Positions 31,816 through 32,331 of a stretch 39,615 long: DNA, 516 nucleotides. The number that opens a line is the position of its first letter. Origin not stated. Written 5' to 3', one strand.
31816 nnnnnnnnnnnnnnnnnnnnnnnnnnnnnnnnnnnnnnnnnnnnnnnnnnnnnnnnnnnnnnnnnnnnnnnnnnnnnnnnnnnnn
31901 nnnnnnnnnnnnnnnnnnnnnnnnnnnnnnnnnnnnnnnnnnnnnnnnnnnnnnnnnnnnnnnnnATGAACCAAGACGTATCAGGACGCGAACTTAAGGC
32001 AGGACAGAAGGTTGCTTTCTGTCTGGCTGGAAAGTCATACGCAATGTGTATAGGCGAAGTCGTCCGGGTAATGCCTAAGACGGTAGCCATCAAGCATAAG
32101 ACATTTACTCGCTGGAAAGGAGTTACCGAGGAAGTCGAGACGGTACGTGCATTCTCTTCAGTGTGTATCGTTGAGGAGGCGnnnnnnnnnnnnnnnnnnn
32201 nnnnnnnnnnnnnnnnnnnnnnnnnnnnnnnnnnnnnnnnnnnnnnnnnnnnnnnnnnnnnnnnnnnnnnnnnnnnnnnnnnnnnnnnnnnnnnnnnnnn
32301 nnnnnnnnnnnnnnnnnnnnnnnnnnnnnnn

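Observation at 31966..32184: gp5.9 slot holds a basic, Cys-containing protein instead of an acidic DNA mimic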

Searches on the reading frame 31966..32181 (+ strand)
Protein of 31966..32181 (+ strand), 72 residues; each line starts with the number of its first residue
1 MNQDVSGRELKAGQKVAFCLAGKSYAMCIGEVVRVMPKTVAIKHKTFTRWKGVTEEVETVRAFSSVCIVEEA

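Call 4: search_dna_similar(query=window:31966-32181:+, collection=phages, mode=protein, max_rows=60, rows=spread, max_evalue=0.01)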
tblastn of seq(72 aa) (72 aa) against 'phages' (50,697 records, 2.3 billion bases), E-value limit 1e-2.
Records with a match: 162; places in all: 163; records where one place covers at least 80% of the query: 158.
Best place of each record, by identity: 95-99% 5; 90-95% 11; 80-90% 11; <60% 135.
By first word of the organism name: Pseudomonas 131; Escherichia 13; Enterobacter 6; Kayfunavirus 5; Ralstonia 4; Acinetobacter 1; Klebsiella 1; Citrobacter 1.
By host as written in the record: Pseudomonas aeruginosa 51; Pseudomonas aeruginosa PAO1 25; Pseudomonas aeruginosa PAK 10; - 8; Escherichia coli 7; Enterobacter cloacae 4; Ralstonia solanacearum 4; Escherichia coli O:45 strain C1328 2; and 35 more.
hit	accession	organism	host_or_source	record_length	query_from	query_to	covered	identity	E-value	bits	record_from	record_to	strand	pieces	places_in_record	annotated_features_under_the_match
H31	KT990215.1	Escherichia phage GA2A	Escherichia coli O:45 strain C1328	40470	1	72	100%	97.2%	3e-40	144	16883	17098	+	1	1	hypothetical protein (x2)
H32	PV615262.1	Acinetobacter phage vB_Aba_01KA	Acinetobacter baumannii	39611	1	72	100%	95.8%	5e-28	146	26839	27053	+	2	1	hypothetical protein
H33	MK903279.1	Escherichia phage Peacock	Escherichia coli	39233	1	72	100%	94.4%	6e-39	140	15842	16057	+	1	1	hypothetical protein | ribosome_binding_site | protein suppressor of silencing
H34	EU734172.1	Escherichia phage EcoDS1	Escherichia coli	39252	1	72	100%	93.1%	4e-38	138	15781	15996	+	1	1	unknown product | 5.7: gp5.7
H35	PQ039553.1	Enterobacter phage vB_Ecl_MII_002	Enterobacter cloacae ATCC 50398 ZM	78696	1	72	100%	90.3%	1e-25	138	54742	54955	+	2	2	rasttk_feature_creation_tool=svr_big_repeats | svr_condense_repeats | hypothetical protein (x2)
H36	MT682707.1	Escherichia phage vB_EcoP_SP7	waste water from pig farming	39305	1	71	99%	91.5%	2e-36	134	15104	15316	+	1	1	hypothetical protein (x2)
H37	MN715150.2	Citrobacter phage NS1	Citrobacter freundii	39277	1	72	100%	88.9%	2e-35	130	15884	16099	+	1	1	hypothetical protein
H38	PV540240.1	Escherichia phage BUCT788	Escherichia coli E4002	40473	1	71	99%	88.7%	3e-36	133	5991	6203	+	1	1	hypothetical protein | putative transcription regulation protein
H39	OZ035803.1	Kayfunavirus LI10P1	-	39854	1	72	100%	84.7%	1e-34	128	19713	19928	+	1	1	record has no annotation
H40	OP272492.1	Enterobacter phage 03_vB_Eclo_IJM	Enterobacter cloacae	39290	1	59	82%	89.8%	6e-29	112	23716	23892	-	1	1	exonuclease | hypothetical protein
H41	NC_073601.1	Pseudomonas phage EM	Pseudomonas aeruginosa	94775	3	72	97%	47.1%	7e-13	67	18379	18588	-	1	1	hypothetical protein (x2)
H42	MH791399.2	Pseudomonas phage PaGz-1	Pseudomonas aeruginosa PAO1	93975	3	71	96%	42.0%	1e-11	63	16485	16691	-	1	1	hypothetical protein (x2)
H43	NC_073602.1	Pseudomonas phage SPA01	Pseudomonas aeruginosa PAO1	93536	3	71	96%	42.0%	3e-11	62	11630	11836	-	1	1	hypothetical protein (x2)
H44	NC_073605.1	Pseudomonas phage ITTPL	Pseudomonas aeruginosa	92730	3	71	96%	42.0%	3e-11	62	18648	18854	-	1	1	hypothetical protein (x2)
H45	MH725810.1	Pseudomonas phage PaYy-2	Pseudomonas aeruginosa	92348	3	71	96%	42.0%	7e-11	61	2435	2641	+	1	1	hypothetical protein (x2)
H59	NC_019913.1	Pseudomonas phage PaP1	Pseudomonas aeruginosa PA1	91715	3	71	96%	40.6%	1e-10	60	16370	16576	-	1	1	hypothetical protein (x2)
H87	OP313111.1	Ralstonia phage 10RS306A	Ralstonia solanacearum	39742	2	61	83%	37.5%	4e-3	39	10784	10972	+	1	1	hypothetical protein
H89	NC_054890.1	Pseudomonas phage vB_PsyP_3MF5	Pseudomonas syringae isolate 3M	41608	2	70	96%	31.9%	3e-5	45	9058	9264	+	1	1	hypothetical protein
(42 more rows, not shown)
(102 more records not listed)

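Call 5: search_protein_families(library=pfam, proteins=[window:31966-32181:+], max_evalue=1)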
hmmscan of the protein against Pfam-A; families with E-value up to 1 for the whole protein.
seq(72 aa): 1 family
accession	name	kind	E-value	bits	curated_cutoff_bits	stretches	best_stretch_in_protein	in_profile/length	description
PF11604.15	CusF_Ec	-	0.0048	17.2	27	1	27-51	3-29/72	Copper binding periplasmic protein CusF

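Call 6: search_protein_families(library=phrogs, proteins=[window:31966-32181:+], max_evalue=1)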
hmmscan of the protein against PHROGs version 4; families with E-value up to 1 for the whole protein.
seq(72 aa): 2 families
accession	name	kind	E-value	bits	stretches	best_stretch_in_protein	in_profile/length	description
phrog_2251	-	unknown function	6.8e-21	75.3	1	2-71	2-71/74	-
phrog_15775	-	unknown function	0.0013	19.7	1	3-43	2-41/73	-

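Call 9: get_annotated_region(hit=H34, flank=1500)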
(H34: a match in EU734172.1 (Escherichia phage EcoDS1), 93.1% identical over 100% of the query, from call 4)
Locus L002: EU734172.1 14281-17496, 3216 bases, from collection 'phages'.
description: Enterobacteria phage EcoDS1, complete genome.
organism: Escherichia phage EcoDS1 (NCBI taxid 532075)
taxonomy: Viruses; Duplodnaviria; Heunggongvirae; Uroviricota; Caudoviricetes; Autographiviridae; Studiervirinae; Kayfunavirus; Kayfunavirus EcoDS1
host: Escherichia coli; source: -; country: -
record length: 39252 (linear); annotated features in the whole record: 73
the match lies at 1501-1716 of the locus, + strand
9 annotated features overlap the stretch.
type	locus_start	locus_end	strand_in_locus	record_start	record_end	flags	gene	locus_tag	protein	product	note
CDS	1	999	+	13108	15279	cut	5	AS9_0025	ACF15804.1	gp5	-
CDS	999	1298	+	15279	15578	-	5.5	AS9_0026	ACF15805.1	gp5.5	-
CDS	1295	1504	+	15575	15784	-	5.7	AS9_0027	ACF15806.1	gp5.7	-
CDS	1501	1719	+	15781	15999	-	-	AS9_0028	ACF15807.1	unknown product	ORF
CDS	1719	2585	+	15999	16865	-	6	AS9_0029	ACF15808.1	gp6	-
CDS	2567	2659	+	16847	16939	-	-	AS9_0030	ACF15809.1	unknown product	ORF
regulatory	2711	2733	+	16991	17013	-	-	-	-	promoter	phi6.5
CDS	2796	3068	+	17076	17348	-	-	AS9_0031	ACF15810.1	unknown product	-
CDS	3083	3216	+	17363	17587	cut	6.7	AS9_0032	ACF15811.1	gp6.7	-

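Call 11: find_homologous_proteins(query=window:31966-32181:+, max_evalue=0.001)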
Query seq(72 aa) (72 aa): 16 proteins with E <= 0.001 among 17 candidates.
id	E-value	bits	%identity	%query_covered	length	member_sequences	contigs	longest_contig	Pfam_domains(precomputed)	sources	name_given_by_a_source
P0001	2.9e-37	143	94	100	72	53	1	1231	PF23835.2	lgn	-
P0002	6.9e-36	138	89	100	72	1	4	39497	PF23835.2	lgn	-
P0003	5.7e-35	135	89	100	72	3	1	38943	PF23835.2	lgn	-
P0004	7.3e-35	135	88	100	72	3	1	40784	PF23835.2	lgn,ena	-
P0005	1.8e-34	134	88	100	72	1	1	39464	PF23835.2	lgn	-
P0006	5.5e-34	132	88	100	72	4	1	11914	PF23835.2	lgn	-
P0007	2.9e-33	130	88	100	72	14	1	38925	PF23835.2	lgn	-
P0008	4.0e-33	130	88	100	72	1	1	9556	PF23835.2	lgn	-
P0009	4.8e-32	126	87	99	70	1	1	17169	PF23835.2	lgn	-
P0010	8.4e-32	125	88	100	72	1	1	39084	PF23835.2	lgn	-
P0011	1.5e-31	125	91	92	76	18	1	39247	PF23835.2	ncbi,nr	ncbi:hypothetical protein [Enterobacter phage 04_vB_Eclo_IJM]|nr:hypothetical protein [Enterobacter 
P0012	4.3e-31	123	86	100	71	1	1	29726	PF23835.2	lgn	-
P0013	9.2e-31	122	86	100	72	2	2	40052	PF23835.2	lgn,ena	-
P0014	1.1e-28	116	81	100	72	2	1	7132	PF23835.2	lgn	-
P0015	3.0e-27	111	74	100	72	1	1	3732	PF23835.2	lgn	-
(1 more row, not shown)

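Call 12: search_solved_structures(query=window:31966-32181:+, max_evalue=10)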
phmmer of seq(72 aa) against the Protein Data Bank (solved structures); distinct sequences matched with E-value up to 10: 2.
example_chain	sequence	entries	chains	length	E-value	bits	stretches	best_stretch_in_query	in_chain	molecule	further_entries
7xoz_A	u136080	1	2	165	0.4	14.3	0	9-37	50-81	ADP-ribosyl cyclase/cyclic ADP-ribose hydrolase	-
7xoz_B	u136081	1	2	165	0.42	14.3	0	9-37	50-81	ADP-ribosyl cyclase/cyclic ADP-ribose hydrolase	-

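Call 13: get_annotated_region(hit=H59, flank=3000)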
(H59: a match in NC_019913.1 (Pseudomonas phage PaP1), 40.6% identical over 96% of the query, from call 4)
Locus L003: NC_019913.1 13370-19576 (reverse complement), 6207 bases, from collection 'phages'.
description: Pseudomonas phage PaP1, complete genome.
organism: Pseudomonas phage PaP1 (NCBI taxid 685892)
taxonomy: Viruses; Duplodnaviria; Heunggongvirae; Uroviricota; Caudoviricetes; Pakpunavirus; Pakpunavirus PaP1
host: Pseudomonas aeruginosa PA1; source: hospital sewage; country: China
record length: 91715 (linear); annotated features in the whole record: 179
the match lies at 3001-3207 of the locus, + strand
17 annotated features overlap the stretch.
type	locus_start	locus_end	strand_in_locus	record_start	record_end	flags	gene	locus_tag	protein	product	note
CDS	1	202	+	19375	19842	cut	-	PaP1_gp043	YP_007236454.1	hypothetical protein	-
CDS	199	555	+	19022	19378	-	-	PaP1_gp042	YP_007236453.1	hypothetical protein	-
CDS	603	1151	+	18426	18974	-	-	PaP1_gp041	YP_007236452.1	ATP-dependent protease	-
CDS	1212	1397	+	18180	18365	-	-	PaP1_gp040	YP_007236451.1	hypothetical protein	-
CDS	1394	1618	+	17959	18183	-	-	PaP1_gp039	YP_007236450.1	hypothetical protein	-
CDS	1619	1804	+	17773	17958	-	-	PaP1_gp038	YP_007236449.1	hypothetical protein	-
CDS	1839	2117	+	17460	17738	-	-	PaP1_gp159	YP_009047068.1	hypothetical protein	-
CDS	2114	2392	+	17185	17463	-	-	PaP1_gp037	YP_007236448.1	hypothetical protein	-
CDS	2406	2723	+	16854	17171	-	-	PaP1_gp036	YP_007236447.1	hypothetical protein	-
CDS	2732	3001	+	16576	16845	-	-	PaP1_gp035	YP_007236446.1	hypothetical protein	-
CDS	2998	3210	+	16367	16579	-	-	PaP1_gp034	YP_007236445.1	hypothetical protein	-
CDS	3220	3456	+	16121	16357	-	-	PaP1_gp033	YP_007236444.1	hypothetical protein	-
CDS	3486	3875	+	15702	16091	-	-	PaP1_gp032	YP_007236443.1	dCMP deaminase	-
CDS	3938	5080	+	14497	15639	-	-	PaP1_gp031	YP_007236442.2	ATP-dependent DNA ligase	-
CDS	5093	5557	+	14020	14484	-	-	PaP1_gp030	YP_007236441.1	hypothetical protein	-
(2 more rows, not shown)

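Call 14: get_annotated_region(hit=H89, flank=3000)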
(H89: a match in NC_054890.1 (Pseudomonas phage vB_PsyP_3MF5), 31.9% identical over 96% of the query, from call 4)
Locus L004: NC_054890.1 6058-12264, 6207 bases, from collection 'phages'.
description: Pseudomonas phage vB_PsyP_3MF5, complete genome.
organism: Pseudomonas phage vB_PsyP_3MF5 (NCBI taxid 2749426)
taxonomy: Viruses; Duplodnaviria; Heunggongvirae; Uroviricota; Caudoviricetes; Autographiviridae; Studiervirinae; Warsawvirus; Warsawvirus 3MF5
host: Pseudomonas syringae isolate 3M; source: withered radish leaves; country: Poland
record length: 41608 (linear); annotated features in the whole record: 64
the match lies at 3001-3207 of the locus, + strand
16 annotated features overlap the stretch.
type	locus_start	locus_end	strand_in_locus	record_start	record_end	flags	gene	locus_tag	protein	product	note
CDS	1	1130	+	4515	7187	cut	-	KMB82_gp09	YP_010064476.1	RNA polymerase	ORF09; E value = 0.0; coverage:882/890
CDS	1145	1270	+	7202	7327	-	-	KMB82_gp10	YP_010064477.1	RNA polymerase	ORF10; E value = 0.002; coverage 41/41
CDS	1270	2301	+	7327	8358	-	-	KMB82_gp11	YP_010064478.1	DNA ligase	ORF11; e value = 4e-83; coverage: 330/343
CDS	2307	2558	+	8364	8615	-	-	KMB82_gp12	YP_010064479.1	hypothetical protein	ORF12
regulatory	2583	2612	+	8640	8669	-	-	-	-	terminator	rho-independent terminator; discovered using ARNold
regulatory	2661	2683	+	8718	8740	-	-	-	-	promoter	putative phage promoter; discovered using PHIRE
CDS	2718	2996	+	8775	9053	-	-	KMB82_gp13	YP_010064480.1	hypothetical protein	ORF13; e-value=9E-12; coverage:87/92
CDS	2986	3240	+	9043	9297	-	-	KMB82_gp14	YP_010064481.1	hypothetical protein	ORF14; E value = 8e-4; coverage: 67/84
CDS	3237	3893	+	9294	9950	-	-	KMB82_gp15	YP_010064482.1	hypothetical protein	ORF15; E value = 1e-55; coverage: 215/218; deoxynucleoside monophosphate kinase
CDS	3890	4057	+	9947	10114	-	-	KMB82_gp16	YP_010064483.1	RNA polymerase inhibitor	ORF16; E value = 5e-09; coverage: 46/55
CDS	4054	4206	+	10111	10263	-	-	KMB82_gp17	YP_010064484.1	hypothetical protein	ORF17; E value = 5e-16; coverage: 45/50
CDS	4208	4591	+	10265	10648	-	-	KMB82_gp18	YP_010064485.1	hypothetical protein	ORF18; E value = 1e-24; coverage: 98/127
regulatory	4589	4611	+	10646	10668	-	-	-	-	promoter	putative phage promoter; discovered using PHIRE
CDS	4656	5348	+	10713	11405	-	-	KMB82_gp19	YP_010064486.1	Gp2.5-like ssDNA binding protein and ssDNA annealing protein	ORF19; E value = 2e-65; coverage: 120/219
CDS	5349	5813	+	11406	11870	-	-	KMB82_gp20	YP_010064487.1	endonuclease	ORF20; E value = 1e-62; coverage: 141/154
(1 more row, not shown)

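Call 15: get_annotated_region(hit=H87, flank=3000)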
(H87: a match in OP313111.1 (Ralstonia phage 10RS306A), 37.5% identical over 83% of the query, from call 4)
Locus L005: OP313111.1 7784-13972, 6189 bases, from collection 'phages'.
description: Ralstonia phage 10RS306A, complete genome.
organism: Ralstonia phage 10RS306A (NCBI taxid 2968818)
taxonomy: Viruses; Duplodnaviria; Heunggongvirae; Uroviricota; Caudoviricetes; Autographiviridae; Serkorvirus
host: Ralstonia solanacearum; source: water; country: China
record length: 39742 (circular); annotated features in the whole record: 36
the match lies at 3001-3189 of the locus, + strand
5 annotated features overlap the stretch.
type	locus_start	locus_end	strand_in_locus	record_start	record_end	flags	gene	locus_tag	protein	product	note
CDS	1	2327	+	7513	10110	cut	-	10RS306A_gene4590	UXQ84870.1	RNA polymerase-like protein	-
CDS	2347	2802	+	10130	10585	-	-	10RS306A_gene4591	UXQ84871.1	hypothetical protein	-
CDS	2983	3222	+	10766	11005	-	-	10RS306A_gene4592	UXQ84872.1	hypothetical protein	-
CDS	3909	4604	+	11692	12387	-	-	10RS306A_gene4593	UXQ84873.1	hypothetical protein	-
CDS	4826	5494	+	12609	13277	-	-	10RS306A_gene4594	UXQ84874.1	putative ssDNA binding protein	-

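Call 17: find_homologous_proteins(query=A1, max_evalue=0.01)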
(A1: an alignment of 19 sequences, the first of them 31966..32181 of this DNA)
Query A1 (19 sequences) (72 aa, profile of the alignment): 35 proteins with E <= 0.01 among 1383 candidates.
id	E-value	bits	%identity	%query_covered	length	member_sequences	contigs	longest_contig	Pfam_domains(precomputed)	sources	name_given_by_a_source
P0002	3.4e-38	147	89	100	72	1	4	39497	PF23835.2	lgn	-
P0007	4.3e-38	147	88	100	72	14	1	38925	PF23835.2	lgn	-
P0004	5.3e-38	147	88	100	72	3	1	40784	PF23835.2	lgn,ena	-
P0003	9.7e-38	146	89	100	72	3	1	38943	PF23835.2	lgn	-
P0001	1.2e-37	145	94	100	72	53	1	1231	PF23835.2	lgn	-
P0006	2.3e-37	145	88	100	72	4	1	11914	PF23835.2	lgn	-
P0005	3.4e-37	144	88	100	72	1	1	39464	PF23835.2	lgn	-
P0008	2.9e-36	141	88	100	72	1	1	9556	PF23835.2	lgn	-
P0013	1.5e-35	139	86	100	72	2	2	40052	PF23835.2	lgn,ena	-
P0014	3.6e-35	138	81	100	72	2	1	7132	PF23835.2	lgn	-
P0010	2.5e-34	135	88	100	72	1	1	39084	PF23835.2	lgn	-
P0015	3.6e-34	134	74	100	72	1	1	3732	PF23835.2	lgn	-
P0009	3.9e-34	134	87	99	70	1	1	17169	PF23835.2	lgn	-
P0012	1.9e-33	132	86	100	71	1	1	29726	PF23835.2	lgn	-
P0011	8.1e-33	130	91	92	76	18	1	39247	PF23835.2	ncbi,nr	ncbi:hypothetical protein [Enterobacter phage 04_vB_Eclo_IJM]|nr:hypothetical protein [Enterobacter 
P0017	1.9e-26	110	32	96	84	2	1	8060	PF23835.2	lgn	-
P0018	3.5e-25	106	42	96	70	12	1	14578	PF23835.2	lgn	-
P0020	7.9e-22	95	38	83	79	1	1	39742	PF23835.2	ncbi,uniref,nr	ncbi:hypothetical protein 10RS306A_gene4592 [Ralstonia phage 10RS306A]|uniref:Uncharacterized protei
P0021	3.3e-21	93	47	97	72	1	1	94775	PF23835.2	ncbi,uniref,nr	ncbi:hypothetical protein QE320_gp042 [Pseudomonas phage EM]|uniref:Uncharacterized protein n=1 Tax=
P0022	2.2e-17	81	39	89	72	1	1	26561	PF23835.2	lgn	-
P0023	2.8e-16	77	34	64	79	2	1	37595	PF23835.2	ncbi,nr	ncbi:hypothetical protein [Ralstonia phage p2137]|nr:hypothetical protein [Ralstonia phage p2137]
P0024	4.0e-16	77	50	92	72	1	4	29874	PF23835.2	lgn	-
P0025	9.4e-16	75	47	96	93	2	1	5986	PF23835.2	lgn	-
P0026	2.8e-15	74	48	92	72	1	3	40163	PF23835.2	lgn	-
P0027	3.5e-15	74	50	92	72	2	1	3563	PF23835.2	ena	-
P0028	3.3e-14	70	52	96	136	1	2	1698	PF23835.2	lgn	-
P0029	2.2e-10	58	42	94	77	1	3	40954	PF23835.2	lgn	-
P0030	1.7e-8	52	38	96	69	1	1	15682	PF23835.2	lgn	-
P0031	1.1e-6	46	33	96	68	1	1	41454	PF23835.2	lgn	-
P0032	7.8e-5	40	39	96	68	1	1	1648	PF23835.2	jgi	jgi:hypothetical protein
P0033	1.2e-4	40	38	94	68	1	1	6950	PF23835.2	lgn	-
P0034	1.4e-4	40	36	96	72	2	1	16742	PF23835.2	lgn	-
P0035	3.4e-3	35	40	94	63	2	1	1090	PF23835.2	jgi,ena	-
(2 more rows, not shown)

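Call 18: search_protein_families(library=pfam, alignment_id=A1, max_evalue=10)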
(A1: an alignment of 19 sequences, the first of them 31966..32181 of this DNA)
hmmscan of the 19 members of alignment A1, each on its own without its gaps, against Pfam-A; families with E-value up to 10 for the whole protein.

A. member 1, window:31966-32181:+ (72 aa): 1 family
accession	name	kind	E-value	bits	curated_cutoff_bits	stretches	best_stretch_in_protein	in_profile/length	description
PF11604.15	CusF_Ec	-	0.0048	17.2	27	1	27-51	3-29/72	Copper binding periplasmic protein CusF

B. families by the number of members that match (of 19 scanned): 4 families
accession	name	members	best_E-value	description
PF11604.15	CusF_Ec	15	0.0048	Copper binding periplasmic protein CusF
PF24203.1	Phage_ProQ_C_like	6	0.032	Phage ProQ C-terminal-like domain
PF00366.26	Ribosomal_S17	1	0.08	Ribosomal protein S17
PF03293.19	Pox_RNA_pol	1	0.11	Poxvirus DNA-directed RNA polymerase, 18 kD subunit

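Call 30: predict_structure(alignment_id=A2)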
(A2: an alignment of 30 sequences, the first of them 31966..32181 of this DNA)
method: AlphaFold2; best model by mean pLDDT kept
length: 72 residues; sequences in the alignment: 30
mean_pLDDT: 82.6   pTM: 0.68
mean pLDDT of the five models: 82.6, 80.6, 80.4, 80.0, 77.4
residues with pLDDT >= 90: 30; 70-90: 30; 50-70: 7; < 50: 5
segments of 3 or more residues with pLDDT < 50: 1-4
pLDDT, mean of each block of 10 residues (from residue 1): 55 89 77 91 89 91 87 73
secondary structure, 60 per line:
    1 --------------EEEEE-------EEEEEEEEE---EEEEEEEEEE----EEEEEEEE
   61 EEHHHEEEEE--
elements in order: E15-19 E27-35 E39-48 E53-62 E66-70
